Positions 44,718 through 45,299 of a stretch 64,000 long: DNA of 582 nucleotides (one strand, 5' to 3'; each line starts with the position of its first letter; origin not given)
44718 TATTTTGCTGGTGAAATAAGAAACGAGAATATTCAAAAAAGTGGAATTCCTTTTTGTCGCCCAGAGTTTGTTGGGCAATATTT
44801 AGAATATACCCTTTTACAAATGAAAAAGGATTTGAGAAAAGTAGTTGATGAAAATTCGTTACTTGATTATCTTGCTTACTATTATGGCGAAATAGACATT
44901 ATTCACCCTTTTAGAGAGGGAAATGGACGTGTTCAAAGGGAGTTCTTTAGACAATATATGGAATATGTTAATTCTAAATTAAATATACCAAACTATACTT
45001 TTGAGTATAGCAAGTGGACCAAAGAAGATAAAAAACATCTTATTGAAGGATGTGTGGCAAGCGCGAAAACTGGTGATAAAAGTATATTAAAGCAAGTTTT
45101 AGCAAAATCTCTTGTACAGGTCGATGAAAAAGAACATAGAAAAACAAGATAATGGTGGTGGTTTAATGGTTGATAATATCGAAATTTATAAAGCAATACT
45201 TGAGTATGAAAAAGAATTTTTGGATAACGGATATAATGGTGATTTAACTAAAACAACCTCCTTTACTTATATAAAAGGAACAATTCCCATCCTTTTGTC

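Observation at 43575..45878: Four-gene accessory cassette built around a Fic (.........) protein with an overlapping small upstream ORF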

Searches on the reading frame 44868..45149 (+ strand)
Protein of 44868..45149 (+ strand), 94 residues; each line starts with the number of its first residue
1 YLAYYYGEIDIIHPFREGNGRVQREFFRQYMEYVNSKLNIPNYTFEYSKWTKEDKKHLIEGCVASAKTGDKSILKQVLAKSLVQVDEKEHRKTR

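Call 81: search_solved_structures(query=window:44868-45149:+, max_evalue=1, show_alignments=5)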
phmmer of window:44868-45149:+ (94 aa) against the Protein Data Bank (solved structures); distinct sequences matched with E-value up to 1: 37.
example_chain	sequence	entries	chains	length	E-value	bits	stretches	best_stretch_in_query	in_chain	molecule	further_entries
3shg_A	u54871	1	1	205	2.3e-06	30.8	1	3-31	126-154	VbhT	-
3zcb_A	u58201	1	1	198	2.9e-06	30.5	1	3-31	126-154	ADENOSINE MONOPHOSPHATE-PROTEIN TRANSFERASE VBHT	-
3zc7_A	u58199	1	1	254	4.6e-06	29.9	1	3-31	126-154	ADENOSINE MONOPHOSPHATE-PROTEIN TRANSFERASE VBHT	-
5eu0_A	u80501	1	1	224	6.1e-06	29.5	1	2-74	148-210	Bartonella effector protein (Bep) substrate of VirB T4SS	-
8wt0_A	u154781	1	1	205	8.9e-06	29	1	3-58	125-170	Cell filamentation protein Fic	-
5jfz_A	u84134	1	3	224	1e-05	28.7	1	2-40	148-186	Probable adenosine monophosphate-protein transferase fic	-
5jff_A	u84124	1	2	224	1.1e-05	28.7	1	2-40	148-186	Probable adenosine monophosphate-protein transferase fic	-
2vza_A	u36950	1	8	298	0.00021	24.6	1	6-44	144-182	CELL FILAMENTATION PROTEIN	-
2jk8_A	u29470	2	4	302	0.00022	24.5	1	6-44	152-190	PUTATIVE CELL FILAMENTATION PROTEIN (BEPA PROTEIN) | CELL FILAMENTATION PROTEIN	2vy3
5nh2_A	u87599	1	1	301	0.00022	24.5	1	6-44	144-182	Adenosine monophosphate-protein transferase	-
4m16_A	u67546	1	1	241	0.0041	20.5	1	8-44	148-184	Bartonella effector protein (Bep) substrate of VirB T4SS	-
4lu4_A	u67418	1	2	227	0.0043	20.4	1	6-44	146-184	Putative cell filamentation protein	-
4n67_A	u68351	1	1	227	0.0043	20.4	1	6-44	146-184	Putative cell filamentation protein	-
8idv_B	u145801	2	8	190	0.014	18.7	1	6-30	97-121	Cell filamentation protein Fic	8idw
4nps_A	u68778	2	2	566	0.017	18.5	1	6-33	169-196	Bartonella effector protein (Bep) substrate of VirB T4SS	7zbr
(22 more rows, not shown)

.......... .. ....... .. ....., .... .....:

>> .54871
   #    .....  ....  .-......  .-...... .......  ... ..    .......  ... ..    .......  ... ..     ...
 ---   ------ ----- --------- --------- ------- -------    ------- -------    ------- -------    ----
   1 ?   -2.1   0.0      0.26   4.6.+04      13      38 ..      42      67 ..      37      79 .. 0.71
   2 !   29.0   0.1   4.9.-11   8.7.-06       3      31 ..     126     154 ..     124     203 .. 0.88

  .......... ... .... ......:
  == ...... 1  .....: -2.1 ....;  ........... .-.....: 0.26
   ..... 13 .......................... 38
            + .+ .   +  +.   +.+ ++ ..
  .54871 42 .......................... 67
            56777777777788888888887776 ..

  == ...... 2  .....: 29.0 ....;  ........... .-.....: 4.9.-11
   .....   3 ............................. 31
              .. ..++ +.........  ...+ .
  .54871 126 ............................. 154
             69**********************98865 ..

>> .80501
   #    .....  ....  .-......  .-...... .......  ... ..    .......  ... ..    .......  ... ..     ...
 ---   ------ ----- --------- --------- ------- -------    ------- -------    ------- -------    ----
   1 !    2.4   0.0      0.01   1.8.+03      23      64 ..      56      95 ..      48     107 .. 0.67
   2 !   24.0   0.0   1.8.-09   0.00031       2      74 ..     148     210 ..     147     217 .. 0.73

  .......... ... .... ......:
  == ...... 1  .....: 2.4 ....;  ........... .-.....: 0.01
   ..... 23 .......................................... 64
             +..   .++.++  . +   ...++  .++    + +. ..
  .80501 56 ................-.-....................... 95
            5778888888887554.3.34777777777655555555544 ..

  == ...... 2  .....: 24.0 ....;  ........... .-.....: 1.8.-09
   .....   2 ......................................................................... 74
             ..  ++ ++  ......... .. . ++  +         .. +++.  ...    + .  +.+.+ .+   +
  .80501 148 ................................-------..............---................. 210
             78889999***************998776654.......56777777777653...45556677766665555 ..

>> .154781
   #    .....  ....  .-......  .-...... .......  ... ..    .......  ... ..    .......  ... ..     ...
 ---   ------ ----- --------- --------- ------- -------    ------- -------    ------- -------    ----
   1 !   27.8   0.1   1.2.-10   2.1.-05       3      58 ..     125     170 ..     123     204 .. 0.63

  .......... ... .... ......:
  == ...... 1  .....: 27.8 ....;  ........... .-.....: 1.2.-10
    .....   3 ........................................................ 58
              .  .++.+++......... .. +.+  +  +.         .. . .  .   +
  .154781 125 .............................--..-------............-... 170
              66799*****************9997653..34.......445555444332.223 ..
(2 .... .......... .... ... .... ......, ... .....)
